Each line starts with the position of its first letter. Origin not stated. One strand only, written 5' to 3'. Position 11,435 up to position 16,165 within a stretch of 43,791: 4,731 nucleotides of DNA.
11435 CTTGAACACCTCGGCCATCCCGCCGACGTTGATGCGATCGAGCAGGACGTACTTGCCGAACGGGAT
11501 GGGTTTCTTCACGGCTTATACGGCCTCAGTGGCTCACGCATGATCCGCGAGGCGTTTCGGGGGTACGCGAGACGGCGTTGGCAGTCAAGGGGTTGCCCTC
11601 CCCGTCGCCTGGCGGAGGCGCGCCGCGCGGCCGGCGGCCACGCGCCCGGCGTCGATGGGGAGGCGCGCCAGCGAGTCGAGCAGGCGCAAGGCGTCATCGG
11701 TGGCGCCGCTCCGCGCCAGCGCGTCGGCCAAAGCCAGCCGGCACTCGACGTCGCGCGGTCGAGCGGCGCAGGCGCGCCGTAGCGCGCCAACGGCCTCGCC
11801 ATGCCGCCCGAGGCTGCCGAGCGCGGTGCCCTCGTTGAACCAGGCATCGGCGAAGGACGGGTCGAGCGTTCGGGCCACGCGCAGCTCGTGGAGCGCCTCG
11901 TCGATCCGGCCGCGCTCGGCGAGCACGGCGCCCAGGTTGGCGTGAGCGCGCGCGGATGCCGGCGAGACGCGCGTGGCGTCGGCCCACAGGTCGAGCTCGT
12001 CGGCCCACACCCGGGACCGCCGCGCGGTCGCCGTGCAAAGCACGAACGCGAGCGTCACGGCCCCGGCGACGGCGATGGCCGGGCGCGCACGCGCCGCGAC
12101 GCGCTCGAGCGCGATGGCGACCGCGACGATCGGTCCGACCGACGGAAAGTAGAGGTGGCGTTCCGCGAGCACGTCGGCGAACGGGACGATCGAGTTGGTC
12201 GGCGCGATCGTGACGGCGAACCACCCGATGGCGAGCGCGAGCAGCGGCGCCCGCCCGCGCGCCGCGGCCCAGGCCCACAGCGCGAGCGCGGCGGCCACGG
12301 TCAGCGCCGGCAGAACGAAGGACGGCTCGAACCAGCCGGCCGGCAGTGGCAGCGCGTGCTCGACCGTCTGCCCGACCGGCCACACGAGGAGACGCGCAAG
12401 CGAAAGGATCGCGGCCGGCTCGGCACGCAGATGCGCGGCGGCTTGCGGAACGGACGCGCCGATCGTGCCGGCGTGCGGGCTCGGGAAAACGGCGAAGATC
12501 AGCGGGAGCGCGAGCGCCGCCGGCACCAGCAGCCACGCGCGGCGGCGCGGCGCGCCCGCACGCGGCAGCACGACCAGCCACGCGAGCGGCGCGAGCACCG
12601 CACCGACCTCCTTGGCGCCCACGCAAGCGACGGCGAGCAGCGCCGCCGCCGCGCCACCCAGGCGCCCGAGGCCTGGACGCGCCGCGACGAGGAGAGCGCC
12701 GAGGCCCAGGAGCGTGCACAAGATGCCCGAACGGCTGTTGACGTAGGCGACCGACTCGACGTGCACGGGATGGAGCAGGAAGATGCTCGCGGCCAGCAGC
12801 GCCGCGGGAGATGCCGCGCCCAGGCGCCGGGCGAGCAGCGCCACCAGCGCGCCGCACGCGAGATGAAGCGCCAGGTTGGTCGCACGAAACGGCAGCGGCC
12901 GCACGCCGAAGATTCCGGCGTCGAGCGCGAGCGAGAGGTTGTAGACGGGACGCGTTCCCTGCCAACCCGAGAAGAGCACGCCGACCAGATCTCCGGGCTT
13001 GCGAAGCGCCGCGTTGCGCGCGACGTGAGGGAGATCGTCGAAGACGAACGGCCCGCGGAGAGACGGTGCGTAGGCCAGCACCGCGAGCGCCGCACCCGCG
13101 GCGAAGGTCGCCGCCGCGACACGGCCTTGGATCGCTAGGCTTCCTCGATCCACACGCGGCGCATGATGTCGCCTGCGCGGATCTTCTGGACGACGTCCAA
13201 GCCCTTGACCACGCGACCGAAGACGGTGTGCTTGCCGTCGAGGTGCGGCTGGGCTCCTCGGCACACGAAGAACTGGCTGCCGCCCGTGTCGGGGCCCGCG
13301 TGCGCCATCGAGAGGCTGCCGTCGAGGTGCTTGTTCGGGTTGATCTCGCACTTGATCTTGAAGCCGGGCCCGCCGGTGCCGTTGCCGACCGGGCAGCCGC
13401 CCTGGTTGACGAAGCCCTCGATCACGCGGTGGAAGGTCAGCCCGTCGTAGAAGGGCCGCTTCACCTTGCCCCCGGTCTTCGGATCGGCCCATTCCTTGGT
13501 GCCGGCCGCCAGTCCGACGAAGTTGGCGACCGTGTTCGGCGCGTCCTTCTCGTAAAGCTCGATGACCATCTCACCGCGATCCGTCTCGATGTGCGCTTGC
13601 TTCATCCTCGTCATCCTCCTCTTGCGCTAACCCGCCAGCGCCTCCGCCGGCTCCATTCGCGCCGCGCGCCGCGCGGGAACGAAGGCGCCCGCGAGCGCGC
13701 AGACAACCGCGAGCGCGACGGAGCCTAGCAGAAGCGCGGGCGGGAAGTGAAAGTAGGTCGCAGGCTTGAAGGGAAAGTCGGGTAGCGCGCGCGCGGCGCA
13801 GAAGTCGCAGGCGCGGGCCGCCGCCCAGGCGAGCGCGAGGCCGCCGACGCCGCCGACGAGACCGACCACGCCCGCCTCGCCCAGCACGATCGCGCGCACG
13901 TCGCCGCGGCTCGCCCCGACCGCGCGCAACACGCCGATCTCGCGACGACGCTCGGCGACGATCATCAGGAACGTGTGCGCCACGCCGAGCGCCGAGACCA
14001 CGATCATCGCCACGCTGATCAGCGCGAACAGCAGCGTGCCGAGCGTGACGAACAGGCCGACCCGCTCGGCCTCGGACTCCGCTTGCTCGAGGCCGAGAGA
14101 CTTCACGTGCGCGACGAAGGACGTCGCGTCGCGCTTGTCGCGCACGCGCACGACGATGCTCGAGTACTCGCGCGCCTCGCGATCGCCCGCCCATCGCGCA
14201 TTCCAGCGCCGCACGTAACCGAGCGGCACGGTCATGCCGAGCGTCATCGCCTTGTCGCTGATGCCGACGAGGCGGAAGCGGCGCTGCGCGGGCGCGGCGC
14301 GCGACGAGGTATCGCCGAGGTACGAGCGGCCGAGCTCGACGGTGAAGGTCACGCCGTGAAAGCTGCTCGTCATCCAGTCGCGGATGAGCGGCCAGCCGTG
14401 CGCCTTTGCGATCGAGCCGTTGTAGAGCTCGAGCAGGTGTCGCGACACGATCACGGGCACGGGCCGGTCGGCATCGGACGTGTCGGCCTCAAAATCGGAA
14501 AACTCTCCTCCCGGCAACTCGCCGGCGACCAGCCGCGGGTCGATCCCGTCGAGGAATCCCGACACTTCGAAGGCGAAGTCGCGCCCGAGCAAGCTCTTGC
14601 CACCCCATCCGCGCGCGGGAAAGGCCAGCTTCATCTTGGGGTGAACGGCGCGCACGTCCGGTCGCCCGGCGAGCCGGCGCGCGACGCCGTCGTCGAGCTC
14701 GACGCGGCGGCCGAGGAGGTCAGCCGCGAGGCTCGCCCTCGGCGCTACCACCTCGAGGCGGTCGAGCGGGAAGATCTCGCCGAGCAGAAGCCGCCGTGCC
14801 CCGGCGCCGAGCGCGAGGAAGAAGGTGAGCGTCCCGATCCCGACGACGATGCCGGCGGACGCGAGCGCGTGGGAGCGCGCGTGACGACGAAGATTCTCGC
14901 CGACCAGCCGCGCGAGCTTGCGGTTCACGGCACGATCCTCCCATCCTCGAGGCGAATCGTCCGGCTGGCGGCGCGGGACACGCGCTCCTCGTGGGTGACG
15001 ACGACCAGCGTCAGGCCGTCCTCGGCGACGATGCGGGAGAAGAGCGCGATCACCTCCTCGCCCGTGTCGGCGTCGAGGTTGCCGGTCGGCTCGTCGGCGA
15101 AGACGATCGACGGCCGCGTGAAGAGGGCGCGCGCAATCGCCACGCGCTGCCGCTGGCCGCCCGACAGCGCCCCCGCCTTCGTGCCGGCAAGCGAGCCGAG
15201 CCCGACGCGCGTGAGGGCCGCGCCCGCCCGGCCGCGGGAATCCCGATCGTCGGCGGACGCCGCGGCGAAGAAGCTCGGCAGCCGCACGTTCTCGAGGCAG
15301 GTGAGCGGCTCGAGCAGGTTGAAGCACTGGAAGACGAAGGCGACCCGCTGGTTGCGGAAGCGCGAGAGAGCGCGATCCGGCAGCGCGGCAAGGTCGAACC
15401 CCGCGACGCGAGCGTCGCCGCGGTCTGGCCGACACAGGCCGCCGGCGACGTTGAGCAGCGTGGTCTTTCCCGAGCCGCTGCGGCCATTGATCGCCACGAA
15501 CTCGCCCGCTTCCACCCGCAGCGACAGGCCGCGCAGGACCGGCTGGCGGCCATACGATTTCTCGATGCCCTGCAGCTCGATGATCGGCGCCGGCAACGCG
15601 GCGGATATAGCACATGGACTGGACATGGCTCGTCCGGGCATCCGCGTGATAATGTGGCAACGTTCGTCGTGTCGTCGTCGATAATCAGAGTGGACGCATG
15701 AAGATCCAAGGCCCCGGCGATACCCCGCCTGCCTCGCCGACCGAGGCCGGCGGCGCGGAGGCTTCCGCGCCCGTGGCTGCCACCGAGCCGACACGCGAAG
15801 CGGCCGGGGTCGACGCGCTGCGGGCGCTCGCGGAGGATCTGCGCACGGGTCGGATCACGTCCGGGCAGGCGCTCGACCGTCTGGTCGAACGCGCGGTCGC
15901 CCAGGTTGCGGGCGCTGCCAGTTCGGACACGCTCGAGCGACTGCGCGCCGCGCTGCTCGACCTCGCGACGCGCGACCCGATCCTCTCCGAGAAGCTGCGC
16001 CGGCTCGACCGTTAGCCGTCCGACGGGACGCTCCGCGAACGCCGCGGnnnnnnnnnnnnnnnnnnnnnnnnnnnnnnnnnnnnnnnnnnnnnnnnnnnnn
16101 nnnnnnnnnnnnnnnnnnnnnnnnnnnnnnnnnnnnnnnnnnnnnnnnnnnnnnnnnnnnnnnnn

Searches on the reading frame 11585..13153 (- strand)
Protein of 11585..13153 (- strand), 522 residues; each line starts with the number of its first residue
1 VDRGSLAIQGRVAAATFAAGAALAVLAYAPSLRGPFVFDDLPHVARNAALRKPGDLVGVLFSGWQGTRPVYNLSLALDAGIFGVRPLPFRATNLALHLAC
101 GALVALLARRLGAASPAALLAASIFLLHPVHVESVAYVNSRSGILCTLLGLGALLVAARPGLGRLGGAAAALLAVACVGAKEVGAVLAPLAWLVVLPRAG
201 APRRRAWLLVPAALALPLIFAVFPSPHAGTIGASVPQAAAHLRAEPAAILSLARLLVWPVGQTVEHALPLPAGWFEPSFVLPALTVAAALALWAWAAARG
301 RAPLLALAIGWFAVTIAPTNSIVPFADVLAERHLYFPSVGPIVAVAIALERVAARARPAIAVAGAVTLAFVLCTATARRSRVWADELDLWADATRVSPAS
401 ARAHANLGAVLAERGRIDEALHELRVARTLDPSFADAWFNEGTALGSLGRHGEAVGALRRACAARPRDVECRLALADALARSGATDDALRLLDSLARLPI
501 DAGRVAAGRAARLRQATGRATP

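Call 9: search_protein_families(library=pfam, proteins=[window:11585-13153:-], max_evalue=0.01)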
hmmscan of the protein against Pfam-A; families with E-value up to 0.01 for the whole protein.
window:11585-13153:- (522 aa): 14 families
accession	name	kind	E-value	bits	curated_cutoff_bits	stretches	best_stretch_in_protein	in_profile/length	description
PF13414.12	TPR_11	-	1.7e-11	44.1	26.8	1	411-449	4-42/42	TPR repeat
PF07719.23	TPR_2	-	1.1e-10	41.2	27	2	401-433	1-33/34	Tetratricopeptide repeat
PF13431.12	TPR_17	-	7.1e-10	38.8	24.4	0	393-421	5-33/34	Tetratricopeptide repeat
PF00515.34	TPR_1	-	1.9e-07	31.1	27.8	0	435-466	1-32/34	Tetratricopeptide repeat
PF14559.12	TPR_19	-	2.2e-07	31.5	25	1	449-497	5-53/68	Tetratricopeptide repeat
PF13432.12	TPR_16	-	9.3e-07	29.6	32.7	2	440-497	2-59/65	Tetratricopeptide repeat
PF13429.12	TPR_15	-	1.7e-06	28.1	26.2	1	391-491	170-270/280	Tetratricopeptide repeat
PF14561.12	TPR_20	-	4.1e-06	27.5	25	1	452-492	5-45/90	Tetratricopeptide repeat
PF13428.12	TPR_14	-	2.3e-05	25.1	23.5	1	437-477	3-43/44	Tetratricopeptide repeat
PF03704.23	BTAD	-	6.3e-05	23.8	22.1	1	430-497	57-124/146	Bacterial transcriptional activator domain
PF13424.12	TPR_12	-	6.9e-05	23.4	30.1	0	397-430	41-74/77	Tetratricopeptide repeat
PF13181.12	TPR_8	-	0.00042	20.7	25.7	0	435-467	1-33/34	Tetratricopeptide repeat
PF23914.1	TPR_CcmH_CycH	-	0.00048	20.4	42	1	431-488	46-103/158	Cytochrome c-type biogenesis protein H TPR domain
PF20308.4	TPR-S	-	0.0095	16.9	27.6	0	453-498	4-47/102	Tetratricopeptide Repeats-Sensor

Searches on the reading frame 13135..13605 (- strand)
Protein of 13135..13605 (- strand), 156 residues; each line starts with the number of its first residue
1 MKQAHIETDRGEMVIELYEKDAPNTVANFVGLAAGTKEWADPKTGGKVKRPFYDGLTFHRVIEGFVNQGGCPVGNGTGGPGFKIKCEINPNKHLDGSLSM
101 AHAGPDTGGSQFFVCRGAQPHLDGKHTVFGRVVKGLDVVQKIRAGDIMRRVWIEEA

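Call 9: search_protein_families(library=pfam, proteins=[window:13135-13605:-], max_evalue=0.01)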
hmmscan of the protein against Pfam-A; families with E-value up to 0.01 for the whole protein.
window:13135-13605:- (156 aa): 1 family
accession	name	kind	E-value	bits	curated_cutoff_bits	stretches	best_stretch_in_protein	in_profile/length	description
PF00160.26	Pro_isomerase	-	3.3e-41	141.6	21.7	1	5-149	3-144/159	Cyclophilin type peptidyl-prolyl cis-trans isomerase/CLD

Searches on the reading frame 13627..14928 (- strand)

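Call 9: search_protein_families(library=pfam, proteins=[window:13627-14928:-], max_evalue=0.01)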
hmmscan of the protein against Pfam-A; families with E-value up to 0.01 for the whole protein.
window:13627-14928:- (433 aa): 2 families
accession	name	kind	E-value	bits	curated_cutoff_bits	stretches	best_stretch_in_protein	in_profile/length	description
PF02687.27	FtsX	-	6.5e-24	84.7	25.5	1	303-427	2-120/120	FtsX-like permease C-terminal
PF12704.14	MacB_PCD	-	5.5e-06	27.2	27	1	21-277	2-206/207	MacB-like periplasmic core domain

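Call 72: search_protein_families(library=ncbifam, proteins=[window:13627-14928:-], max_evalue=0.001)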
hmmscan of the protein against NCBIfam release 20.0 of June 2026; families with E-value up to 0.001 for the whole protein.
window:13627-14928:- (433 aa): 9 families
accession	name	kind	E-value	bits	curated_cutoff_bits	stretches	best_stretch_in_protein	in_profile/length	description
NF007826.0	PRK10535.1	equivalog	9.9e-16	57.1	966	1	299-432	523-646/648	macrolide ABC transporter ATP-binding protein/permease MacB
TIGR03434.1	ADOP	subfamily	3.8e-15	55.1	622.3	1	295-431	675-800/803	ADOP family duplicated permease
TIGR02212.1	lolCE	equivalog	1.9e-13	50.2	362.45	1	300-431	268-408/411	lipoprotein-releasing ABC transporter permease subunit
NF038346.1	FtsX_actino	exception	4e-08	33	250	1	279-410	158-297/308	permease-like cell division protein FtsX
TIGR00439.2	FtsX_Gneg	equivalog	2.1e-06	27.2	255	1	288-421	157-289/292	permease-like cell division protein FtsX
NF008357.0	PRK11146.1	exception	3e-06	26.3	439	1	303-433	274-413/414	lipoprotein-releasing ABC transporter permease subunit LolE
NF038347.1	FtsX_Gpos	exception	4.8e-06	26.1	225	1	288-366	158-236/296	permease-like cell division protein FtsX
TIGR02213.1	lolE_release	exception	9.7e-05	21.4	540.35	0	302-432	270-409/411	lipoprotein-releasing ABC transporter permease subunit LolE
NF041854.1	ABC_perm_YbbP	equivalog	0.00087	17.3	999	0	321-414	707-795/806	putative ABC transporter permease subunit YbbP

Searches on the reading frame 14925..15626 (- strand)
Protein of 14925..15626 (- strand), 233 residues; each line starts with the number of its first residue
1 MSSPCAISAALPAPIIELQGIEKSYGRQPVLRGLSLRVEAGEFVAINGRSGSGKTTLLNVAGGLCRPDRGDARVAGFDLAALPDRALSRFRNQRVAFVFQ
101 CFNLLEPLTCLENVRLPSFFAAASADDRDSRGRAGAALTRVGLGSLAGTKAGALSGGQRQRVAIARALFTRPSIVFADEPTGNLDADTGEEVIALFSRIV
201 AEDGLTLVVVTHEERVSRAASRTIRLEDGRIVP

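Call 9: search_protein_families(library=pfam, proteins=[window:14925-15626:-], max_evalue=0.01)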
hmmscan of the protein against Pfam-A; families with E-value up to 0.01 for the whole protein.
window:14925-15626:- (233 aa): 5 families
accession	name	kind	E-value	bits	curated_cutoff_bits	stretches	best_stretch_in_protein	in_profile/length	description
PF00005.33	ABC_tran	-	1.2e-29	104.1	25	1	31-181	1-136/137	ABC transporter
PF13304.12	AAA_21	-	0.00078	20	27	0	44-72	2-26/304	AAA domain, putative AbiEii toxin, Type IV TA system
PF20703.3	nSTAND1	-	0.0016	18.6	27.1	1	25-61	17-52/379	Novel STAND NTPase 1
PF02463.25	SMC_N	-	0.0027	17.6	40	0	153-226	136-211/220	RecF/RecN/SMC N terminal domain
PF13481.12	AAA_25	-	0.0038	17.3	27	0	38-58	30-50/195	AAA domain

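Call 72: search_protein_families(library=ncbifam, proteins=[window:14925-15626:-], max_evalue=0.001)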
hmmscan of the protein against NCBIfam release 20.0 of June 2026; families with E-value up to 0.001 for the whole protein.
window:14925-15626:- (233 aa): 189 families (the best 25 are shown)
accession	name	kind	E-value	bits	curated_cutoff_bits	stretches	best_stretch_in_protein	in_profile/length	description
TIGR02211.1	LolD_lipo_ex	equivalog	3.4e-57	193.5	307.75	1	21-232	7-220/221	lipoprotein-releasing ABC transporter ATP-binding protein LolD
TIGR02982.1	heterocyst_DevA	subfamily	6.1e-56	189.5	295.8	1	17-231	3-219/220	ABC exporter ATP-binding subunit, DevA family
NF007826.0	PRK10535.1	equivalog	1.2e-54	185.7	966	1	13-232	2-222/648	macrolide ABC transporter ATP-binding protein/permease MacB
TIGR02673.1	FtsE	equivalog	2e-52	178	264.85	1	15-230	1-214/214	cell division ATP-binding protein FtsE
TIGR03608.1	L_ocin_972_ABC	subfamily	2.8e-51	173.9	254.85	1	18-226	1-206/206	putative bacteriocin export ABC transporter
NF007879.0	PRK10584.1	equivalog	1.9e-49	168.5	336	1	16-231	7-224/228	putative ABC transporter ATP-binding protein YbbA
NF008639.0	PRK11629.1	equivalog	3.3e-47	160.9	360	1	29-231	24-224/234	lipoprotein-releasing ABC transporter ATP-binding protein LolD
TIGR02315.1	ABC_phnC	equivalog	1.5e-46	158.8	266.1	1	15-232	1-225/243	phosphonate ABC transporter ATP-binding protein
NF038007.1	ABC_ATP_DarD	equivalog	8.3e-46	156.2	375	1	27-231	17-218/218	darobactin export ABC transporter ATP-binding protein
NF007027.0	PRK09493.1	equivalog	3e-43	147.9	379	1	15-232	1-215/240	glutamine ABC transporter ATP-binding protein GlnQ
NF008428.0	PRK11264.1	equivalog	1.1e-41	142.7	406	1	15-232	3-223/250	L-cystine ABC transporter ATP-binding protein TcyN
TIGR02857.1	CydD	equivalog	2.8e-40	138.7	435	1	14-226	320-529/529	thiol reductant ABC exporter subunit CydD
NF008420.0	PRK11247.1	equivalog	5.7e-37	127.3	395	1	16-231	13-212/257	aliphatic sulfonates ABC transporter ATP-binding protein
NF040873.1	AztA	equivalog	1.1e-36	126.3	220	1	25-226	2-191/191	zinc ABC transporter ATP-binding protein AztA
TIGR03005.1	ectoine_ehuA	equivalog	1.2e-36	126.2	345.4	1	16-232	1-226/252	ectoine/hydroxyectoine ABC transporter ATP-binding protein EhuA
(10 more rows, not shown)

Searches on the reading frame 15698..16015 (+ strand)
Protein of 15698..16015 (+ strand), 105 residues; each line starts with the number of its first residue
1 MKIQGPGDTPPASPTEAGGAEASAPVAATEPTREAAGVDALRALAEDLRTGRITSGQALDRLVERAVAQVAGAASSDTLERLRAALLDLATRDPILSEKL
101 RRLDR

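Call 22: search_protein_families(library=pfam, proteins=[window:15698-16015:+], max_evalue=0.1)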
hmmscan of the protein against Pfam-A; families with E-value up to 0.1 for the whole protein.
window:15698-16015:+ (105 aa): 1 family
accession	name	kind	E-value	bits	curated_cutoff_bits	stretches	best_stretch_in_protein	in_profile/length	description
PF10768.14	FliX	-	0.028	15.3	25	1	1-88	1-89/135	Class II flagellar assembly regulator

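Call 72: search_protein_families(library=ncbifam, proteins=[window:15698-16015:+], max_evalue=0.001)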
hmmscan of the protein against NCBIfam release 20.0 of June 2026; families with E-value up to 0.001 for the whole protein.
window:15698-16015:+ (105 aa): 0 families
